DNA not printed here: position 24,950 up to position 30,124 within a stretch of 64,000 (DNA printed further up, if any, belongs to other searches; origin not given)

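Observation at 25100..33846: Four-gene operon: NfeD/YqiJ-like protein, flotillin (SPFH), lipoprotein and a 1,658-aa MoxR-like AAA+ giant protein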

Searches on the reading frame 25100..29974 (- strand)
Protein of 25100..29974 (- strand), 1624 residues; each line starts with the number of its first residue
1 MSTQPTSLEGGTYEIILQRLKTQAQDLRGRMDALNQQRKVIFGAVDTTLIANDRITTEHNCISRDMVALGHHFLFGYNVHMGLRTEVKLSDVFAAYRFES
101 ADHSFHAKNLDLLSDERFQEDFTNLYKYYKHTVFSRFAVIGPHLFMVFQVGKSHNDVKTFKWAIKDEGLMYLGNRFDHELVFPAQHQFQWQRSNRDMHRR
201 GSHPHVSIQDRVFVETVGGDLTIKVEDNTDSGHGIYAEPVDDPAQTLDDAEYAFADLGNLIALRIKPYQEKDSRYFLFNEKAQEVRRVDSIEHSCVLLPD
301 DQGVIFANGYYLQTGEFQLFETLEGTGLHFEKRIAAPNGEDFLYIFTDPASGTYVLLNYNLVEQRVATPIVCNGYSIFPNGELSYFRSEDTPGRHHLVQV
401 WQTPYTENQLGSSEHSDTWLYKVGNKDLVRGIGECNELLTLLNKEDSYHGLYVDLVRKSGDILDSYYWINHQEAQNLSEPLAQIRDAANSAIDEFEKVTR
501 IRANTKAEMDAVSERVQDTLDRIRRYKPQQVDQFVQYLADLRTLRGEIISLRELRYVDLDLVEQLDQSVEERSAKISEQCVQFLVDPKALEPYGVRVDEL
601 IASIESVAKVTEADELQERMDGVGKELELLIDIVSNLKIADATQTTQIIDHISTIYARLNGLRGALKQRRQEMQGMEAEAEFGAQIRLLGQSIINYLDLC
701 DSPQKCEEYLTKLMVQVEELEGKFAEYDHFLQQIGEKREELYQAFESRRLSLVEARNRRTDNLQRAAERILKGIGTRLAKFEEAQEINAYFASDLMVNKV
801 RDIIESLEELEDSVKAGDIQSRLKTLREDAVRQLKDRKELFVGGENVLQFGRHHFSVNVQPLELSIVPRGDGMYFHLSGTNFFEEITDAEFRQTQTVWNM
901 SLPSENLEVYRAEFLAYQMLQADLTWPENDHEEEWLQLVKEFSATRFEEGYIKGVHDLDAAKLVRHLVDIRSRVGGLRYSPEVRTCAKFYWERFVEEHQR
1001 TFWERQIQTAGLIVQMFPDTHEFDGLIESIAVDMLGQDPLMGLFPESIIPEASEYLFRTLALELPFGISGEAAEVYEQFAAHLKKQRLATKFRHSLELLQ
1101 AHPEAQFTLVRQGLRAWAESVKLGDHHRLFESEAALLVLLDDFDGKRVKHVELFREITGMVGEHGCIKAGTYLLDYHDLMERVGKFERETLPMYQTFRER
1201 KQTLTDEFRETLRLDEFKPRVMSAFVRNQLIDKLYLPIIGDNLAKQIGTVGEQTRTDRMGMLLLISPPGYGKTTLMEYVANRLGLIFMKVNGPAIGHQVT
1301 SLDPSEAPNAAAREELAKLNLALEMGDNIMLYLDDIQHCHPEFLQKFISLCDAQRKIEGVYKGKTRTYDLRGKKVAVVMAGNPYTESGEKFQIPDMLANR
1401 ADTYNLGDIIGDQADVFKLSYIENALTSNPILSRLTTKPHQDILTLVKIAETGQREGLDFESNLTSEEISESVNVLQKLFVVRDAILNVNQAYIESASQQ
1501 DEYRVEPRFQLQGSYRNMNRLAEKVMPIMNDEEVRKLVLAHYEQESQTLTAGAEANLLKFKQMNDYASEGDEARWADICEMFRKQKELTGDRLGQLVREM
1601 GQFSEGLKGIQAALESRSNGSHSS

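Call 10: search_protein_families(library=pfam, proteins=[window:25100-29974:-], max_evalue=0.01)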
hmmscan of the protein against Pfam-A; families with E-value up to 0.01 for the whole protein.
window:25100-29974:- (1624 aa): 6 families
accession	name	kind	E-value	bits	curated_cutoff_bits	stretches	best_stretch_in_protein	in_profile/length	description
PF12458.13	DUF3686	-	2.1e-186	620.3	25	1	26-467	1-448/448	ATPase involved in DNA repair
PF25472.1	DUF7902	-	1.4e-27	96.1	26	1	588-672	1-85/85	Domain of unknown function (DUF7902)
PF00004.35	AAA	-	2.4e-06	28.5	21.2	1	1262-1308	1-38/131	ATPase family associated with various cellular activities (AAA)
PF13401.12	AAA_22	-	4.7e-06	27.4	27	1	1259-1353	5-110/130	AAA domain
PF07728.20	AAA_5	-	2e-05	25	22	1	1262-1387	2-127/139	AAA domain (dynein-related subfamily)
PF05496.18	RuvB_N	-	7.6e-05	23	27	1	1251-1298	25-72/159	Holliday junction DNA helicase RuvB P-loop domain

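Call 11: search_protein_families(library=ncbifam, proteins=[window:25100-29974:-], max_evalue=0.01)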
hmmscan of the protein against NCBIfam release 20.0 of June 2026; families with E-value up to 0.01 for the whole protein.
window:25100-29974:- (1624 aa): 3 families
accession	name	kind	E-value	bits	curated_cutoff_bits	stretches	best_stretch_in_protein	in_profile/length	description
NF000868.0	PRK00080.1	equivalog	5.3e-05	22.3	282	1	1252-1297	44-89/330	Holliday junction branch migration DNA helicase RuvB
TIGR00635.1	ruvB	equivalog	0.00035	19.7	299.05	1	1252-1297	23-68/305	Holliday junction branch migration DNA helicase RuvB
TIGR01243.1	CDC48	subfamily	0.0022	16.4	802.65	1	1262-1295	215-248/733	CDC48 family AAA ATPase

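Call 12: search_protein_families(library=padloc, proteins=[window:25100-29974:-], max_evalue=0.01)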
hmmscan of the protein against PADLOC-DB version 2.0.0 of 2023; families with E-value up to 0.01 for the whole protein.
window:25100-29974:- (1624 aa): 3 families
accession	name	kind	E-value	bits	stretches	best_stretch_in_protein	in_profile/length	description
PDLC03859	LmuB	-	4.3e-05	20.9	1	487-867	168-503/611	-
PDLC04232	IetA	-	0.0014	16.1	1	1261-1290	118-147/330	-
PDLC04140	mad8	-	0.0087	13.6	0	1258-1405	26-150/314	mads_8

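Call 17: search_solved_structures(query=window:25100-29974:-, max_evalue=1)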
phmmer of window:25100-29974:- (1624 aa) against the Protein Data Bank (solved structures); distinct sequences matched with E-value up to 1: 98 (the best 60 are shown).
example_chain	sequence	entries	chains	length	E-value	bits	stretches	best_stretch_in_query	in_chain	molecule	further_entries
6chs_H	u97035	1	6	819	9.2e-05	23.3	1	1260-1320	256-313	Putative cell division control protein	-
7wub_D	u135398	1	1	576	0.00012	22.9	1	1262-1320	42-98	Transitional endoplasmic reticulum ATPase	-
7wub_C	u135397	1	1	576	0.00012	22.9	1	1262-1320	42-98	Transitional endoplasmic reticulum ATPase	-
6mck_A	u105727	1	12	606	0.00014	22.7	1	1262-1319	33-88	Transitional endoplasmic reticulum ATPase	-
7lmy_A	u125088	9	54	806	0.00019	22.2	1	1260-1319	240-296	Transitional endoplasmic reticulum ATPase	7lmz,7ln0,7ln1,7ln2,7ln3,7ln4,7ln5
5vc7_A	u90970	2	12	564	0.0002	22.2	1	1262-1299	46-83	VCP-like ATPase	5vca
7rlb_A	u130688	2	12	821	0.0002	22.1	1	1260-1319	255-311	Transitional endoplasmic reticulum ATPase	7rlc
7rlj_A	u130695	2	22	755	0.00023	22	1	1262-1319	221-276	Transitional endoplasmic reticulum ATPase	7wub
8yka_A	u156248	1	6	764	0.00023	21.9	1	1262-1319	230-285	Transitional endoplasmic reticulum ATPase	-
5c18_A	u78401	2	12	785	0.00025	21.8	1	1262-1319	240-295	Transitional endoplasmic reticulum ATPase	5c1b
7y4w_A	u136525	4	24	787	0.00025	21.8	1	1262-1319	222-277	Transitional endoplasmic reticulum ATPase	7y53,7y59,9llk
5c19_A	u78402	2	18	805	0.00026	21.7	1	1262-1319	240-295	Transitional endoplasmic reticulum ATPase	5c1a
7rlh_A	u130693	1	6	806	0.00027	21.7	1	1262-1319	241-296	Transitional endoplasmic reticulum ATPase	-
10qq_A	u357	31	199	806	0.00027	21.7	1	1262-1319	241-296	Transitional endoplasmic reticulum ATPase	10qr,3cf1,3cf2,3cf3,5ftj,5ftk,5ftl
7k57_A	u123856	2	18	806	0.00027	21.7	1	1262-1319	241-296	Transitional endoplasmic reticulum ATPase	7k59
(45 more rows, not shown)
